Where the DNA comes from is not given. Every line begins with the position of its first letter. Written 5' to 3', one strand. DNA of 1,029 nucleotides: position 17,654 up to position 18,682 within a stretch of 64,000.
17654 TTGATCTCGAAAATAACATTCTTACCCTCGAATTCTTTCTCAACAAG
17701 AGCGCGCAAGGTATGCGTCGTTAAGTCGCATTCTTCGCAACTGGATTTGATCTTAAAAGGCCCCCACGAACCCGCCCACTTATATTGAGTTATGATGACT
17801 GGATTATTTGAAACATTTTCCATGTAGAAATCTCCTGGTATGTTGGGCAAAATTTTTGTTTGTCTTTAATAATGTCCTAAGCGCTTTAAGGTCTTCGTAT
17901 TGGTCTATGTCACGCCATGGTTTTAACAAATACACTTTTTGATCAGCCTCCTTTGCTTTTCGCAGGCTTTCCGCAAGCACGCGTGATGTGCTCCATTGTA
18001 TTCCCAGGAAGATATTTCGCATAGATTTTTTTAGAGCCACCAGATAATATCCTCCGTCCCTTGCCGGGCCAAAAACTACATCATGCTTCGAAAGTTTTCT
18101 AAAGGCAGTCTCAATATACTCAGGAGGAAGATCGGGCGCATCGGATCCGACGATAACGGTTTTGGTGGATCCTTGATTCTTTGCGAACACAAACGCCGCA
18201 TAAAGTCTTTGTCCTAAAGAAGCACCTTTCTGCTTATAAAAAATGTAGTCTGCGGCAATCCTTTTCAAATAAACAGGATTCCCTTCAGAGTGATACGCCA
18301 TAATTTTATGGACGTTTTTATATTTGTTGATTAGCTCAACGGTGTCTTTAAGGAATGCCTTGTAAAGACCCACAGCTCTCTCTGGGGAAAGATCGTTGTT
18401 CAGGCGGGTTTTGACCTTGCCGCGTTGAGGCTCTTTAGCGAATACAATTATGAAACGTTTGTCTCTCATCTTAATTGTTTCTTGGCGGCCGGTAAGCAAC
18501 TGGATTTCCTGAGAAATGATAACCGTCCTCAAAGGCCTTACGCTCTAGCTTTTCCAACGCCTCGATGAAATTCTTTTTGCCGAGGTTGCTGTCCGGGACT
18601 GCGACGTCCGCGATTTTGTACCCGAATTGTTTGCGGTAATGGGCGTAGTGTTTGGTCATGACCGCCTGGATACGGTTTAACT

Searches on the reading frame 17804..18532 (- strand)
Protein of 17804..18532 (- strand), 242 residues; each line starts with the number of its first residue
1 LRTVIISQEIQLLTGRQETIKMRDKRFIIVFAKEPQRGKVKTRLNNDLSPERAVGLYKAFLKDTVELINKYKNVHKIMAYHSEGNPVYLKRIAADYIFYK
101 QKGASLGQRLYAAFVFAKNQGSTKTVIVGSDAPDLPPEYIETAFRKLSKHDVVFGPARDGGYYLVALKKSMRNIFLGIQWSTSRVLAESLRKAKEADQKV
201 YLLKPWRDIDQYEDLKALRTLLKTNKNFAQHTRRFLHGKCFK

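Call 49: search_protein_families(library=pfam, proteins=[window:17804-18532:-], max_evalue=0.001)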
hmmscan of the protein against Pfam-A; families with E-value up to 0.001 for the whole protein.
window:17804-18532:- (242 aa): 2 families
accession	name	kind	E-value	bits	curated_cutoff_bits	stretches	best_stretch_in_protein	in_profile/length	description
PF09837.15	DUF2064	-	1.4e-29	102.8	25.8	1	69-182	6-120/120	Uncharacterized protein conserved in bacteria (DUF2064)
PF01983.22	CofC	-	7.9e-10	38.7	22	1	39-218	12-182/217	Guanylyl transferase CofC like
